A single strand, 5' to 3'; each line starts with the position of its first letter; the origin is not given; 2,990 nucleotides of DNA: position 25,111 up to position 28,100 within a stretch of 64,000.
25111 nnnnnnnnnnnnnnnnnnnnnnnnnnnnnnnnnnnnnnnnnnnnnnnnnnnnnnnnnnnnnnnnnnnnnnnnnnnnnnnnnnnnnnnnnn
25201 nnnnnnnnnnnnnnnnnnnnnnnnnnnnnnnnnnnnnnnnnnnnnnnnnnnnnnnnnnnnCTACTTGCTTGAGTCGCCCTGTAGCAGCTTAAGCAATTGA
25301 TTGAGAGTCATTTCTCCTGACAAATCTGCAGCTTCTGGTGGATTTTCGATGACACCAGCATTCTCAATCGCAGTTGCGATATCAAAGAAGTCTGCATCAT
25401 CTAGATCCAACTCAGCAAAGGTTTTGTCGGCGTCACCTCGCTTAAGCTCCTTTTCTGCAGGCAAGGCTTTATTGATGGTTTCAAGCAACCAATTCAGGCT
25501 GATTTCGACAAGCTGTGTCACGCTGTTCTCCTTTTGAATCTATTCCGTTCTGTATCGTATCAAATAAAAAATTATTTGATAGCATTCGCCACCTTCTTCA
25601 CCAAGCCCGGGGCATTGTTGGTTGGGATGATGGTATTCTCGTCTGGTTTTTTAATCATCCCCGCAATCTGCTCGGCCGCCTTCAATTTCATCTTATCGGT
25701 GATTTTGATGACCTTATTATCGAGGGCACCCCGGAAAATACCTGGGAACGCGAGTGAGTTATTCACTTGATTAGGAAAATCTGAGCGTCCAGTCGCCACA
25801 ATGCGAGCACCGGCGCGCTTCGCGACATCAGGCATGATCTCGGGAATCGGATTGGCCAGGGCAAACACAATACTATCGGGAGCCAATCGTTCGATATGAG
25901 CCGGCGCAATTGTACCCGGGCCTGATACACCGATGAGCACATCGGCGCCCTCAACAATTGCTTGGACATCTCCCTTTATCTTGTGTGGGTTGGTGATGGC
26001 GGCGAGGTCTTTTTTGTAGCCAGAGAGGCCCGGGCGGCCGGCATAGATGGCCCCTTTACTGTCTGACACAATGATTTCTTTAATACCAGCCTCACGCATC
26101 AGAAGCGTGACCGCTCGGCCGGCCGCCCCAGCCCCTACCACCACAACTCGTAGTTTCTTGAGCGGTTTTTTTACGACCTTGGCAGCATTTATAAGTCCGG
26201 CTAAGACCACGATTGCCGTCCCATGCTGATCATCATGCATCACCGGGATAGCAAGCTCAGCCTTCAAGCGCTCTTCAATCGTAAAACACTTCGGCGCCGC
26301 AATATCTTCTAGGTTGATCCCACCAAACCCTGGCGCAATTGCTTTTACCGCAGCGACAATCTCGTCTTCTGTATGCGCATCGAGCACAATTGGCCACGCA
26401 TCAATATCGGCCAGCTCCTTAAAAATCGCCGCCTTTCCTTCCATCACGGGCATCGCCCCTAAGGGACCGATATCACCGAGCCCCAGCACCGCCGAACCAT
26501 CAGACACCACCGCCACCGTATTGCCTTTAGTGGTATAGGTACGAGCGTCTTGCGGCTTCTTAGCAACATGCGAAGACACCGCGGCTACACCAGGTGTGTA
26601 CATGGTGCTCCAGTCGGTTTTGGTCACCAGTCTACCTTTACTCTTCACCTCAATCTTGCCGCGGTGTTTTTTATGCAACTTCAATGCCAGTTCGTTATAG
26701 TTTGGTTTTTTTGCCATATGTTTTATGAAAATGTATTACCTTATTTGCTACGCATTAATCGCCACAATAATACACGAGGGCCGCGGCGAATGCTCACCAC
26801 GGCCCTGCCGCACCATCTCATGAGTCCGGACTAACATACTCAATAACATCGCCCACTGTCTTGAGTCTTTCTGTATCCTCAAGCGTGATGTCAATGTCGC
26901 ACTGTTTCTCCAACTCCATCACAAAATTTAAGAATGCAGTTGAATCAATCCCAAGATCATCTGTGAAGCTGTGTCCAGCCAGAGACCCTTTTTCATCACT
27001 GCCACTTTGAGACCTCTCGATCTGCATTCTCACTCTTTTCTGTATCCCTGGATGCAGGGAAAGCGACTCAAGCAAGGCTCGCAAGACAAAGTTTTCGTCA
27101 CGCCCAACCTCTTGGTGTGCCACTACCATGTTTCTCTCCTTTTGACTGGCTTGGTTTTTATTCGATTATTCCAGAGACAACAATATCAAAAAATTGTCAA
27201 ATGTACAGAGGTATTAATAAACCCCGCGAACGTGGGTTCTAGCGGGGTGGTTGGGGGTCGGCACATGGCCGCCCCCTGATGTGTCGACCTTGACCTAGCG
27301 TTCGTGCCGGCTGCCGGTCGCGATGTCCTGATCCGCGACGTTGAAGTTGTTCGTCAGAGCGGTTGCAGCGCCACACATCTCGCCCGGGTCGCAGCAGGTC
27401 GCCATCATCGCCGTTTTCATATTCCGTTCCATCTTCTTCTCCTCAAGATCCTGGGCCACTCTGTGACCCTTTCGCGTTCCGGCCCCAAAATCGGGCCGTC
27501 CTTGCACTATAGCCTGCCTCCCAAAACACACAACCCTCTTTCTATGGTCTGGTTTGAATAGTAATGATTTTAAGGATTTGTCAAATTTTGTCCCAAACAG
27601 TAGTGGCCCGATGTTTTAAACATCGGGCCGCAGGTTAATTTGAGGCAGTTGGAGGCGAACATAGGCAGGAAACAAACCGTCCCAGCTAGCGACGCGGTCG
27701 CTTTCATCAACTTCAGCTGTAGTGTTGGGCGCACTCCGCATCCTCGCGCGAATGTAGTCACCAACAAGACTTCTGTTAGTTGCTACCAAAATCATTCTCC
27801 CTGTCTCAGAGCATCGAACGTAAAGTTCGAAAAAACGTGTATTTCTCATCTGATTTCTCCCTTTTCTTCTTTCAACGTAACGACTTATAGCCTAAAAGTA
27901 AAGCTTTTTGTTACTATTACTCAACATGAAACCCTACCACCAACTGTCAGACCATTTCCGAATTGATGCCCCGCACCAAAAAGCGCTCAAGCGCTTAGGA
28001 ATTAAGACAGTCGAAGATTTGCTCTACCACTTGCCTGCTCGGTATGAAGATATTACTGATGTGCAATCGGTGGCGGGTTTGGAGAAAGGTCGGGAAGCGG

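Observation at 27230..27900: GC-rich micro-cassette encoding a 45-aa Cys peptide and a 77-aa partner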

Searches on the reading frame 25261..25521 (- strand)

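Call 11: search_protein_families(library=pfam, proteins=[window:25261-25521:-], max_evalue=0.1)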
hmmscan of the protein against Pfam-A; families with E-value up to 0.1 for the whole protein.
window:25261-25521:- (86 aa): 1 family
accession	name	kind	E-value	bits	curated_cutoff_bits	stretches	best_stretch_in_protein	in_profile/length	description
PF00550.31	PP-binding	-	0.015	16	20.8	1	11-78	2-65/67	Phosphopantetheine attachment site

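Call 46: search_protein_families(library=ncbifam, proteins=[window:25261-25521:-], max_evalue=1)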
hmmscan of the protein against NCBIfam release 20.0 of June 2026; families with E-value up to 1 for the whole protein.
window:25261-25521:- (86 aa): 0 families

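Call 81: search_protein_families(library=phrogs, proteins=[window:25261-25521:-], max_evalue=0.1)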
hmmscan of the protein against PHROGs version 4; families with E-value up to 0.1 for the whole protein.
window:25261-25521:- (86 aa): 0 families

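Call 82: search_protein_families(library=padloc, proteins=[window:25261-25521:-], max_evalue=0.1)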
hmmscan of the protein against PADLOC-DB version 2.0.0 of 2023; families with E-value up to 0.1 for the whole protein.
window:25261-25521:- (86 aa): 0 families

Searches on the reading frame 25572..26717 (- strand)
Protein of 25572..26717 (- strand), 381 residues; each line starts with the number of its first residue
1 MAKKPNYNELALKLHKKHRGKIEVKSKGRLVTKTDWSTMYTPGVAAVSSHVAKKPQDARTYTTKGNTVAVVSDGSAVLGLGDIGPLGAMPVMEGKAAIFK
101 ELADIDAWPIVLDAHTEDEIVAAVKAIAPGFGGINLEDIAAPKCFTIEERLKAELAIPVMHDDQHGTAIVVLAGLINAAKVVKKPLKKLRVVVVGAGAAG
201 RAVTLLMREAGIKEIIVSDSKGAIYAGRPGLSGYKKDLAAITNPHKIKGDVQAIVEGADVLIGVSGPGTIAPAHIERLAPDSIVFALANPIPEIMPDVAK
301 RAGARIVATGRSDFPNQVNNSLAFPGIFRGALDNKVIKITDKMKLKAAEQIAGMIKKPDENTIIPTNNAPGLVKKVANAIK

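Call 11: search_protein_families(library=pfam, proteins=[window:25572-26717:-], max_evalue=0.1)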
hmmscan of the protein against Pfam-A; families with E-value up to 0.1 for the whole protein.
window:25572-26717:- (381 aa): 11 families
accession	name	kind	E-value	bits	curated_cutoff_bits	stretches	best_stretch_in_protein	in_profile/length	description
PF00390.24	malic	-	1.7e-30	106.6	23.1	2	21-118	3-121/182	Malic enzyme, N-terminal domain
PF03949.21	Malic_M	-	3.7e-21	76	23.5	1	166-365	3-237/258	Malic enzyme, NAD binding domain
PF00208.27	ELFV_dehydrog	-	6.4e-06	26.5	23.4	1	167-253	10-91/241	Glutamate/Leucine/Phenylalanine/Valine dehydrogenase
PF00899.27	ThiF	-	0.00081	19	28.1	1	184-219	16-51/238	ThiF family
PF14505.12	DUF4438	-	0.0013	18.8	24.9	1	126-220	10-106/135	Domain of unknown function (DUF4438), N-terminal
PF01494.25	FAD_binding_3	-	0.0094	15.7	22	1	189-228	2-41/349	FAD binding domain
PF07992.20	Pyr_redox_2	-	0.011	15.7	26.1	1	190-263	2-72/291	Pyridine nucleotide-disulphide oxidoreductase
PF01488.26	Shikimate_DH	-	0.023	15.2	24.3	1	180-217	4-41/138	Shikimate / quinate 5-dehydrogenase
PF07991.19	KARI_N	-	0.023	14.7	20.6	1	186-222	2-37/165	Acetohydroxy acid isomeroreductase, NADPH-binding domain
PF00890.30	FAD_binding_2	-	0.038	13.6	20.4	1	191-221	2-32/414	FAD binding domain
PF02826.25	2-Hacid_dh_C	-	0.096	12.5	25.1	0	179-220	27-68/178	D-isomer specific 2-hydroxyacid dehydrogenase, NAD binding domain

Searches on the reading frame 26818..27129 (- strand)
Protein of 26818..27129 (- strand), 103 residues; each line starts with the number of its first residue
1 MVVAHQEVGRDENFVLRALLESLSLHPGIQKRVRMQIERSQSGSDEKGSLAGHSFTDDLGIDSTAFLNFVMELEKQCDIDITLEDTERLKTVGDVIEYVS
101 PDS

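Call 11: search_protein_families(library=pfam, proteins=[window:26818-27129:-], max_evalue=0.1)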
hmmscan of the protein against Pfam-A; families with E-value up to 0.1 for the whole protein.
window:26818-27129:- (103 aa): 1 family
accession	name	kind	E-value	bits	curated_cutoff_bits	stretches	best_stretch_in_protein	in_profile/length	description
PF00550.31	PP-binding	-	1.2e-07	32.3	20.8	1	53-99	22-67/67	Phosphopantetheine attachment site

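Call 25: list_cluster_members(proteins=[P0001, P0002, window:26818-27129:-])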
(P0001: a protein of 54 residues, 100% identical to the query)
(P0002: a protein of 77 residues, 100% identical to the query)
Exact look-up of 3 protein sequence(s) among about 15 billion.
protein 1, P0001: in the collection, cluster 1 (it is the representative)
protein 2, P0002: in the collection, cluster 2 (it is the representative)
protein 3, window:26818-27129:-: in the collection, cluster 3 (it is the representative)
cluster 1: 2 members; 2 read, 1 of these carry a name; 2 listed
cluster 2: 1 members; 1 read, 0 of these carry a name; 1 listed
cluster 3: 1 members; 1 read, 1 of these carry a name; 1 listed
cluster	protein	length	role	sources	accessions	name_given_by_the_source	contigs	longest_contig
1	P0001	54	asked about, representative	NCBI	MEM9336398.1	MAG: hypothetical protein AAGA35_00900 [Patescibacteria group bacterium]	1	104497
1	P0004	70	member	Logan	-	-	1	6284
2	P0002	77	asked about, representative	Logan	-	-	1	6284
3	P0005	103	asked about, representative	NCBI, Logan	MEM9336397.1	MAG: acyl carrier protein [Patescibacteria group bacterium]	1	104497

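Call 46: search_protein_families(library=ncbifam, proteins=[window:26818-27129:-], max_evalue=1)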
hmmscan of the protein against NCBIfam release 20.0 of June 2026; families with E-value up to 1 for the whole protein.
window:26818-27129:- (103 aa): 15 families
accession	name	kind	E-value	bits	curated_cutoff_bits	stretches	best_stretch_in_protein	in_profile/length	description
NF002148.0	PRK00982.1-2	subfamily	7e-14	51.4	71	1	39-100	14-75/79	acyl carrier protein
NF002150.0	PRK00982.1-4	subfamily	3.1e-12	46.6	66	1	53-100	29-76/80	acyl carrier protein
TIGR00517.1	acyl_carrier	equivalog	5.1e-12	45.5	70.45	1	37-100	11-74/77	acyl carrier protein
NF002149.0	PRK00982.1-3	equivalog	2e-11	43.7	106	1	29-100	4-74/78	acyl carrier protein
NF002151.0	PRK00982.1-5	equivalog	2.9e-11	43.3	92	1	40-100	14-74/78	acyl carrier protein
NF002147.0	PRK00982.1-1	equivalog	4e-11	42.6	84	1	44-100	22-78/83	acyl carrier protein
NF009104.0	PRK12449.1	equivalog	2.8e-10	40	70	1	54-100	30-76/80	acyl carrier protein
NF040636.1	AcpM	exception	1.8e-09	37.5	146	1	51-99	27-75/93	meromycolate extension acyl carrier protein AcpM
NF005079.0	PRK06508.1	equivalog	6.3e-05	23.3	83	1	56-85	30-59/93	acyl carrier protein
NF006031.0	PRK08172.1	equivalog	0.00018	22.1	76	1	46-99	20-74/82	acyl carrier protein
NF058660.1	cispen_ACP_AmcB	equivalog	0.00041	20.5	80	1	53-100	27-76/80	cispentacin biosynthesis acyl carrier protein AmcB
NF004533.0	PRK05883.1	equivalog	0.0064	16.3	72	1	55-95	49-89/100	acyl carrier protein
NF003757.0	PRK05350.1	equivalog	0.013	15.7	65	1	57-99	34-76/83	acyl carrier protein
NF003464.0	PRK05087.1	equivalog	0.027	14.5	68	1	61-93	34-68/78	D-alanine--poly(phosphoribitol) ligase subunit DltC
NF005798.0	PRK07639.1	equivalog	0.047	14.1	100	1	56-100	33-79/91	petrobactin biosynthesis protein AsbD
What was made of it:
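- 26818..27129 (-): Divergent acyl carrier protein (103 aa) with DLGIDS and a 25-aa N-terminal extension. It is the third strain-specific ORF of the islet and has its own SD. Calls 11 and 46 (PP-binding/AcpP models, below curated cut-offs for equivalogs).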

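Call 70: find_homologous_proteins(query=window:26818-27129:-, max_evalue=0.001)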
Query window:26818-27129:- (103 aa): 8 proteins with E <= 0.001 among 17 candidates.
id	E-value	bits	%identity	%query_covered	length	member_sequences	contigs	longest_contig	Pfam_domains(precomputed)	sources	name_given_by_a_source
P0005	2.2e-59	215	100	100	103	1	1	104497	PF00550.32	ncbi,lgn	ncbi:MAG: acyl carrier protein [Patescibacteria group bacterium]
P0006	5.1e-5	41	44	49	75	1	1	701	PF00550.32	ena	-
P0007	4.4e-4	38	49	44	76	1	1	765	PF00550.32,PF23297.2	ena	-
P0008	5.0e-4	38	47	44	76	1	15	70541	PF00550.32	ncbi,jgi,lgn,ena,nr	ncbi:MAG: acyl carrier protein [Lachnospiraceae bacterium]|jgi:acyl carrier protein|nr:acyl carrier 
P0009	5.6e-4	38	47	44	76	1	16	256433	PF00550.32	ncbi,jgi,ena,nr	ncbi:MAG: acyl carrier protein [Lachnospiraceae bacterium]|jgi:acyl carrier protein|nr:acyl carrier 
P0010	5.8e-4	38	47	44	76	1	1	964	PF00550.32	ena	-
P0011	6.0e-4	38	47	44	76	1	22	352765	PF00550.32,PF23297.2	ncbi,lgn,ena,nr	ncbi:MAG: acyl carrier protein [Lachnospiraceae bacterium]|nr:acyl carrier protein [Lachnospiraceae 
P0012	6.2e-4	38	47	44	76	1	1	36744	PF00550.32,PF23297.2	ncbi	-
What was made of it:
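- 26818..27129 (-): Call 70 (no close homologue).
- Tried and rejected: The ACP returned only generic AcpP at 44-49% identity over half its length (call 70).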

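Call 81: search_protein_families(library=phrogs, proteins=[window:26818-27129:-], max_evalue=0.1)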
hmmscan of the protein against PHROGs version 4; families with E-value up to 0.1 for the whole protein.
window:26818-27129:- (103 aa): 5 families
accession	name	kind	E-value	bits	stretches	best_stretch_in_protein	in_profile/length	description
phrog_5934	-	moron, auxiliary metabolic gene and host takeover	1.2e-09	39.2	1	36-100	21-85/93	acyl carrier protein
phrog_18343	-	unknown function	5.4e-05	24.4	1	50-100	85-135/138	-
phrog_14581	-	unknown function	0.00014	22.9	1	55-99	35-79/85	-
phrog_4154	-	moron, auxiliary metabolic gene and host takeover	0.00083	20.7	1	33-99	34-103/108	acyl carrier protein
phrog_27464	-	unknown function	0.002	19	1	54-99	50-95/157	-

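Call 82: search_protein_families(library=padloc, proteins=[window:26818-27129:-], max_evalue=0.1)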
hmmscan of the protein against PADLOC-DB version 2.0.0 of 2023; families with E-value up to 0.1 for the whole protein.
window:26818-27129:- (103 aa): 0 families

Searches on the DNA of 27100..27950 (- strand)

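Call 7: search_rna_families(source=window, start=27100, end=27950, threshold=evalue, max_evalue=10, show_alignments=3)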
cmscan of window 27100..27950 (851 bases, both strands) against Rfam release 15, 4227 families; matches with E-value up to 10: 2.
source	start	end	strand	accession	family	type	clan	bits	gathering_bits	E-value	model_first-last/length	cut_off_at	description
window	27595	27688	-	RF01812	Pxr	Gene; sRNA;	-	20.7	80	0.37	1-109/109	no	Pxr regulatory sRNA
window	27463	27546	+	RF02595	EBv-sisRNA-1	Gene;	-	14.7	58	1.8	1-81/81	no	Epstein-Barr virus stable intronic sequence RNA 1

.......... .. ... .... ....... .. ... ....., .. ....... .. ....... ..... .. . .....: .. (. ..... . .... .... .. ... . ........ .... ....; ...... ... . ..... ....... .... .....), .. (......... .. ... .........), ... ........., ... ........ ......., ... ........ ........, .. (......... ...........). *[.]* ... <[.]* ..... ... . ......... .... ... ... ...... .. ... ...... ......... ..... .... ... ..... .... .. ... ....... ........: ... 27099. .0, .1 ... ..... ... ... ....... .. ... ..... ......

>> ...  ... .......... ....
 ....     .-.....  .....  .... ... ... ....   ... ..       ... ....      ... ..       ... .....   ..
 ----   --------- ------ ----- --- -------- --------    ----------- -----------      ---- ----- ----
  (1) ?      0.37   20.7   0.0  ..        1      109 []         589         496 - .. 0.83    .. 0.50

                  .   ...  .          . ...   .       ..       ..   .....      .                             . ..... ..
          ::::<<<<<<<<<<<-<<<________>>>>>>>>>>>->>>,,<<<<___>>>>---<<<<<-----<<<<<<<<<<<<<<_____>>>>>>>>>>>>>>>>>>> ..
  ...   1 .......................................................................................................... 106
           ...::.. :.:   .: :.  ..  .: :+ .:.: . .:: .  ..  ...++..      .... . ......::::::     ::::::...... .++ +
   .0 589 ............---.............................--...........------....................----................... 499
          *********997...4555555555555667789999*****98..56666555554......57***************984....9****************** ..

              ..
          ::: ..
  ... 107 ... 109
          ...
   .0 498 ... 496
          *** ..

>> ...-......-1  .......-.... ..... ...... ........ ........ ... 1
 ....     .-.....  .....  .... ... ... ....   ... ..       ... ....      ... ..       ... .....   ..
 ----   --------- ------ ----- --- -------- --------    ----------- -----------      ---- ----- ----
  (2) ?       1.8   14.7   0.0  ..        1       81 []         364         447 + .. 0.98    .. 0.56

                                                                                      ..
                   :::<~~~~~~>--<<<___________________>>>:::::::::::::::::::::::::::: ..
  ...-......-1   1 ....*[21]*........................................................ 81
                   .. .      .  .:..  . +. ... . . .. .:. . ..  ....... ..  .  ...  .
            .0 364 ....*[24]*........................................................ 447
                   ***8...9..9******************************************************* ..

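Call 51: search_dna_similar(query=window:27215-27600:-, collection=phages, mode=distant, max_evalue=1, max_rows=10)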
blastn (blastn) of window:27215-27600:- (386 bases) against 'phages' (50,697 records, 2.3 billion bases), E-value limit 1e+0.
Records with a match: 2; places in all: 2; records where one place covers at least 80% of the query: 0.
Best place of each record, by identity: 90-95% 2.
By first word of the organism name: Serratia 1; Gordonia 1.
By host as written in the record: - 1; Gordonia terrae 3612 1.
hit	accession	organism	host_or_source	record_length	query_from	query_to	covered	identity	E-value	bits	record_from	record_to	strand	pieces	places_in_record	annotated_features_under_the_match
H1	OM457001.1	Serratia phage SP1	sewage water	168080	176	203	7%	92.9%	1e-1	43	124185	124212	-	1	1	none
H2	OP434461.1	Gordonia phage Evaa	Gordonia terrae 3612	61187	266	292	7%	92.6%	4e-1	41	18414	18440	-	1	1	22: hypothetical protein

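Call 52: search_dna_similar(query=window:27215-27600:-, collection=plasmids, mode=distant, max_evalue=1, max_rows=10)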
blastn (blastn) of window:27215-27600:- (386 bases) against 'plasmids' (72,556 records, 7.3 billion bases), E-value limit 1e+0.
Records with a match: 2; places in all: 2; records where one place covers at least 80% of the query: 0.
Best place of each record, by identity: 90-95% 1; 80-90% 1.
By first word of the organism name: Sinorhizobium 1; Streptomyces 1.
By predicted mobility (MOB-suite, as given by PLSDB): conjugative 1; mobilizable 1.
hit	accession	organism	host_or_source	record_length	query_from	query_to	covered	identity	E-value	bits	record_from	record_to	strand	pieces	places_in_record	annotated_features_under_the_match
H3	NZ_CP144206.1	Sinorhizobium chiapasense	mixed culture,rhizosphere soil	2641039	285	328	11%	82.2%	3e-1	43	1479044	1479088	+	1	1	none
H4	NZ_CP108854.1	Streptomyces sp. NBC_00841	-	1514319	262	294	9%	90.9%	3e-1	44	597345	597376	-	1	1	record has no annotation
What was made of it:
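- Tried and rejected: BLASTN of the patch against phages and plasmids gave only 27-45-nt chance matches (calls 51, 52).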
